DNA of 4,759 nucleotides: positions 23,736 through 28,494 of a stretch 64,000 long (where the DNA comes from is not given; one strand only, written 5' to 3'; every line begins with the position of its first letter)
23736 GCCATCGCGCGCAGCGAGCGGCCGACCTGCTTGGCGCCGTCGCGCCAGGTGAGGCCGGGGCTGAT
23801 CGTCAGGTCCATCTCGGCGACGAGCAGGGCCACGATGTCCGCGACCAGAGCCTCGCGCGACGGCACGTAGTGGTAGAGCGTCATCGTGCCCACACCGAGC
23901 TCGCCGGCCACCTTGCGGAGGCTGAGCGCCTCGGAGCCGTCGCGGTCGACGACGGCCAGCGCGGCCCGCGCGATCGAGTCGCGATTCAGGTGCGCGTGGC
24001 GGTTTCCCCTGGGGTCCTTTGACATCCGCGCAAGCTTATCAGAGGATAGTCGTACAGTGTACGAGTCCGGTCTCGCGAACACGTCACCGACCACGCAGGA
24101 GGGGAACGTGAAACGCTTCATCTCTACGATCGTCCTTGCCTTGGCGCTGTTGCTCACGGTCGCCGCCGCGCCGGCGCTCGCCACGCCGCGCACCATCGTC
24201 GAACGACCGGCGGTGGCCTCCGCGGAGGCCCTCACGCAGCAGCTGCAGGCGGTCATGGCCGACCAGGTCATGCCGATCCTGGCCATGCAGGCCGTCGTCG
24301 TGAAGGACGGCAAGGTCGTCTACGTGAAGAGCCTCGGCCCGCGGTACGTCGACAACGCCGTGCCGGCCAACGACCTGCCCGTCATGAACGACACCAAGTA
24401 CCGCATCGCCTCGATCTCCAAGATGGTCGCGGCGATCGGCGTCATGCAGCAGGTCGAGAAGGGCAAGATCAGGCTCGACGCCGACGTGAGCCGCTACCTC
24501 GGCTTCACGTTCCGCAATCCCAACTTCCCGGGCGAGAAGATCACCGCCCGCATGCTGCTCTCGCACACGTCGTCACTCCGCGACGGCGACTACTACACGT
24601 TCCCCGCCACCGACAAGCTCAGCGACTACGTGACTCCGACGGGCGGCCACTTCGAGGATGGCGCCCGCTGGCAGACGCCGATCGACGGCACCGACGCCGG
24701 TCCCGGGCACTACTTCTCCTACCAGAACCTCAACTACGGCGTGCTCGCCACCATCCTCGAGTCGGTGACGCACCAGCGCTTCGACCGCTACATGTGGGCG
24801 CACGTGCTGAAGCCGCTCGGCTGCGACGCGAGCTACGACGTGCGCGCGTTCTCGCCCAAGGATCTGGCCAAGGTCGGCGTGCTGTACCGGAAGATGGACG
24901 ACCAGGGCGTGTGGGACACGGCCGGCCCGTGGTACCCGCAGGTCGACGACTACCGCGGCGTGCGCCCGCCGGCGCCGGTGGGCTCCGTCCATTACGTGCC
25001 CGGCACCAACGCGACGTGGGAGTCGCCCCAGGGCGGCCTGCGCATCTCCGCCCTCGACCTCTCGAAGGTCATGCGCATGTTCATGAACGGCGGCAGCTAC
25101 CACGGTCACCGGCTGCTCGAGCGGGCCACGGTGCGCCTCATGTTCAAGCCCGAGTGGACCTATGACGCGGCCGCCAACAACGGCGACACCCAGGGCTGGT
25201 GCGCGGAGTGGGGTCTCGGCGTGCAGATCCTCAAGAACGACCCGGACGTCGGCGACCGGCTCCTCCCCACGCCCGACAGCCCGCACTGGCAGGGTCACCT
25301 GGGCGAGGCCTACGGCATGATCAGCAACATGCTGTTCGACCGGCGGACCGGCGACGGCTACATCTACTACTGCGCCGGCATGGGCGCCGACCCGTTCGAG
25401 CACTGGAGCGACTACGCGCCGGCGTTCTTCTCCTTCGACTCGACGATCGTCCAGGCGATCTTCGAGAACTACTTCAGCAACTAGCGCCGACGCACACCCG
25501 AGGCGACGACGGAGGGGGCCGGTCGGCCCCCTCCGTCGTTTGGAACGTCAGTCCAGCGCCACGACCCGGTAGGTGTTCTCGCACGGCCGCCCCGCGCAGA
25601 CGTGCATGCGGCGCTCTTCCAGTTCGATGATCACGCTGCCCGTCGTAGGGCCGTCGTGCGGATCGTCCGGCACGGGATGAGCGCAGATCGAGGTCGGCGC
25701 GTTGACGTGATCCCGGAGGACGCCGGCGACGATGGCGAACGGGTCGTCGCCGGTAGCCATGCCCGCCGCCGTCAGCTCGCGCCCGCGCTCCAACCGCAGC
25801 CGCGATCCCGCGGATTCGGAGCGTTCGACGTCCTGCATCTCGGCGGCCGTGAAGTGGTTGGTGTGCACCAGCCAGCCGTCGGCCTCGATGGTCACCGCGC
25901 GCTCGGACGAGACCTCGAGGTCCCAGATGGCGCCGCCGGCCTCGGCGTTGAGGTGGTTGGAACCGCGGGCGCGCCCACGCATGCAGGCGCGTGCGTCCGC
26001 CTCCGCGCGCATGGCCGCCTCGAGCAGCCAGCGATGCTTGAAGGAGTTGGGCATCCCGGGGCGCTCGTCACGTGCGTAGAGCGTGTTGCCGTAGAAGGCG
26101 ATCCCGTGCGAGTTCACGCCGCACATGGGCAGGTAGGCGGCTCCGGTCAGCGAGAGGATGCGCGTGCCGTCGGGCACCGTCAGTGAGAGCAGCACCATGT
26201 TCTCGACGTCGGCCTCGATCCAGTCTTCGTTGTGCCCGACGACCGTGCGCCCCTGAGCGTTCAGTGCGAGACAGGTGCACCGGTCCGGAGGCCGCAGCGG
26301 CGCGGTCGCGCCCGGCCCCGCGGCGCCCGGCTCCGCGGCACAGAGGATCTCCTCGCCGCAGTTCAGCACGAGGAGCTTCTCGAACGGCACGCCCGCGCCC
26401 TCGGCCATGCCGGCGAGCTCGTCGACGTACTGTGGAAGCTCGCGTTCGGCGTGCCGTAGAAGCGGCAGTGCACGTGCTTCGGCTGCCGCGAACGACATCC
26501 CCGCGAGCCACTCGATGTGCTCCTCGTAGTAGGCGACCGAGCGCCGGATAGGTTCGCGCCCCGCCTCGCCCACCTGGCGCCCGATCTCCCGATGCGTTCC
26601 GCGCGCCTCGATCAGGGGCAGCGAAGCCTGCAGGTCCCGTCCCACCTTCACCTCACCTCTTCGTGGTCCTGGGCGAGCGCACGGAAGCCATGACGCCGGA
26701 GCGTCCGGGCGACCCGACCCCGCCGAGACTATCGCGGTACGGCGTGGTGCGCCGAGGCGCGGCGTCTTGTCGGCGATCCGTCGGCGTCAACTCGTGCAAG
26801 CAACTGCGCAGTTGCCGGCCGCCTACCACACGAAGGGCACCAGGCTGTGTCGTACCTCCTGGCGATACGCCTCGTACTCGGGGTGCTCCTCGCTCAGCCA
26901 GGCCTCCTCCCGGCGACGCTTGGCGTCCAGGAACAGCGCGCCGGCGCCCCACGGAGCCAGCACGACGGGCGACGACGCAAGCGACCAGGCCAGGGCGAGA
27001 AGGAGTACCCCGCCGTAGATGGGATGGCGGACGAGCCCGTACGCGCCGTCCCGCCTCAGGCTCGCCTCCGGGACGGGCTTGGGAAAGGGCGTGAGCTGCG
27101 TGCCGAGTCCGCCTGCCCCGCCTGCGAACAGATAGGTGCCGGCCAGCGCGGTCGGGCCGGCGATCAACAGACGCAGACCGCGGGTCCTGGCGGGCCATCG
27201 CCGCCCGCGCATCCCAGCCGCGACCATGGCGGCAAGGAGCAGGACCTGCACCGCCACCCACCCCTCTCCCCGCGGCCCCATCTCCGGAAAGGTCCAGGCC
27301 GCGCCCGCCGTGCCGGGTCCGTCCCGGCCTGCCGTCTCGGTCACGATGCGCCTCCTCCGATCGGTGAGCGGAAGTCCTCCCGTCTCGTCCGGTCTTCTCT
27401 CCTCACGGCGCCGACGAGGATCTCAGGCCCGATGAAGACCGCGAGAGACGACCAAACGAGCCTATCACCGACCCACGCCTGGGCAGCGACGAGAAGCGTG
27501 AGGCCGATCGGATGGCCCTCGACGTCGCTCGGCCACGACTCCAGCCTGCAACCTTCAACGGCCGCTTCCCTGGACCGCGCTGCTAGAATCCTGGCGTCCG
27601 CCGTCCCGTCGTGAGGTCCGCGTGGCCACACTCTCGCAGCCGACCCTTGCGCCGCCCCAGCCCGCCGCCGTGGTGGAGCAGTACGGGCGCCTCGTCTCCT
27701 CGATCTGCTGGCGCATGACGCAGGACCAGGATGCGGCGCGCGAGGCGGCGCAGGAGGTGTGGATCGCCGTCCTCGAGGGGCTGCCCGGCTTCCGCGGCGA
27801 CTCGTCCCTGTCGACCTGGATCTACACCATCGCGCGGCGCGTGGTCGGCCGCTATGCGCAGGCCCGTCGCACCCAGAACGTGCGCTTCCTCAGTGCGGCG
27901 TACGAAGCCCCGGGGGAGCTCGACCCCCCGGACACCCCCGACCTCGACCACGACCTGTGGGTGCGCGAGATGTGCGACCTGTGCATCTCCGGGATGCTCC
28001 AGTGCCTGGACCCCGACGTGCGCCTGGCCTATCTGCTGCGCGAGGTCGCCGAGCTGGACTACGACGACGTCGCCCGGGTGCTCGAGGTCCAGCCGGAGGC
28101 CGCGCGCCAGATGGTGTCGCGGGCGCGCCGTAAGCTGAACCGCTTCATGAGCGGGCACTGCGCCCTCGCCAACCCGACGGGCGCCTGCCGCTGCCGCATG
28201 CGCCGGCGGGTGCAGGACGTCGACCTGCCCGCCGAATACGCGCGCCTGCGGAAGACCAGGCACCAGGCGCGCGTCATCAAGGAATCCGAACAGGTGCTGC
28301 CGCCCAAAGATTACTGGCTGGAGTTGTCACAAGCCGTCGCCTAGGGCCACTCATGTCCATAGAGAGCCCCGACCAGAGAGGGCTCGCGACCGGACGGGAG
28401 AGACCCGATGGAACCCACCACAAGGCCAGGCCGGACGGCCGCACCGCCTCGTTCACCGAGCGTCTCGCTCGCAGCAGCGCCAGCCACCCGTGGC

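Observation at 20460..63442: Orientation-locked palindrome block P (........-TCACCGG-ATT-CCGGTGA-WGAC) upstream of eight genes, including two outside the arrays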

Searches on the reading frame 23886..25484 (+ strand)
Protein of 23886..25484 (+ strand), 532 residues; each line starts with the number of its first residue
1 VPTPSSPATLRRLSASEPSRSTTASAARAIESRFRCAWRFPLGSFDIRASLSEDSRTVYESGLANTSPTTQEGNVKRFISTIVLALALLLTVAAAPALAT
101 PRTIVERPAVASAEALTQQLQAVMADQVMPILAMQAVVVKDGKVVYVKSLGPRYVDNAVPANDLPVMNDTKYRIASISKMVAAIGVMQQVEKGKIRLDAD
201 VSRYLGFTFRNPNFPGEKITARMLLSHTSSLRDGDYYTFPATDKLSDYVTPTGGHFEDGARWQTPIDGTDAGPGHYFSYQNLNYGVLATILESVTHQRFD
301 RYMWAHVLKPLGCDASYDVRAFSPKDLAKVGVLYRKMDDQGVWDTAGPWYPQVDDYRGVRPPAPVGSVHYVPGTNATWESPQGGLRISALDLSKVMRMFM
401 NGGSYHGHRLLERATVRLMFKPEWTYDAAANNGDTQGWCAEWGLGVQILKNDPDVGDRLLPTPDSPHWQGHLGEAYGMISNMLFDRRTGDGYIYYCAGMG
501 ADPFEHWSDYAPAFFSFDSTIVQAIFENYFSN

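Call 28: search_protein_families(library=pfam, proteins=[window:23886-25484:+], max_evalue=0.001)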
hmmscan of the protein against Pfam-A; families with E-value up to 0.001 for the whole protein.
window:23886-25484:+ (532 aa): 1 family
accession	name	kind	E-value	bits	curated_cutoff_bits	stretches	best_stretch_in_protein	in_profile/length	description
PF00144.29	Beta-lactamase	-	4.1e-44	151.5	27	1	130-501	10-313/329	Beta-lactamase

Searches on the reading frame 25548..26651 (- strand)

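Call 28: search_protein_families(library=pfam, proteins=[window:25548-26651:-], max_evalue=0.001)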
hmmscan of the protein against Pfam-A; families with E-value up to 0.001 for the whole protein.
window:25548-26651:- (367 aa): 1 family
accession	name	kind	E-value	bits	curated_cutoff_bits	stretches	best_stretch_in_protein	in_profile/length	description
PF03417.21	AAT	-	4.8e-18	66.1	23.2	1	133-356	4-223/225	Acyl-coenzyme A:6-aminopenicillanic acid acyl-transferase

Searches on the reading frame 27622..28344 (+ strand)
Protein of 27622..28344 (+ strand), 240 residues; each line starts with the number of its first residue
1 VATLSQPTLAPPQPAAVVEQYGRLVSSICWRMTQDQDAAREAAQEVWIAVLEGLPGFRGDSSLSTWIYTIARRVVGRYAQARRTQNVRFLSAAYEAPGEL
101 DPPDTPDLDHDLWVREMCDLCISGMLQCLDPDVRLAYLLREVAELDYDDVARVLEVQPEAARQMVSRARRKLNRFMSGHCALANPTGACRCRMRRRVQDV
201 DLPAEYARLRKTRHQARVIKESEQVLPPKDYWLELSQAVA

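Call 28: search_protein_families(library=pfam, proteins=[window:27622-28344:+], max_evalue=0.001)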
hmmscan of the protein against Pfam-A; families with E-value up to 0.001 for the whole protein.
window:27622-28344:+ (240 aa): 3 families
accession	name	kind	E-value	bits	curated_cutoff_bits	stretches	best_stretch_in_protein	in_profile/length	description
PF04542.20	Sigma70_r2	-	1.4e-14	54.1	24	1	18-82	2-68/71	Sigma-70 region 2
PF08281.18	Sigma70_r4_2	-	1e-10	41.5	25.7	1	121-172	3-54/54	Sigma-70, region 4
PF22233.2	PhyR_sigma-like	-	0.00062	19.9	27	0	126-172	1-47/50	Response regulator PhyR, sigma-like domain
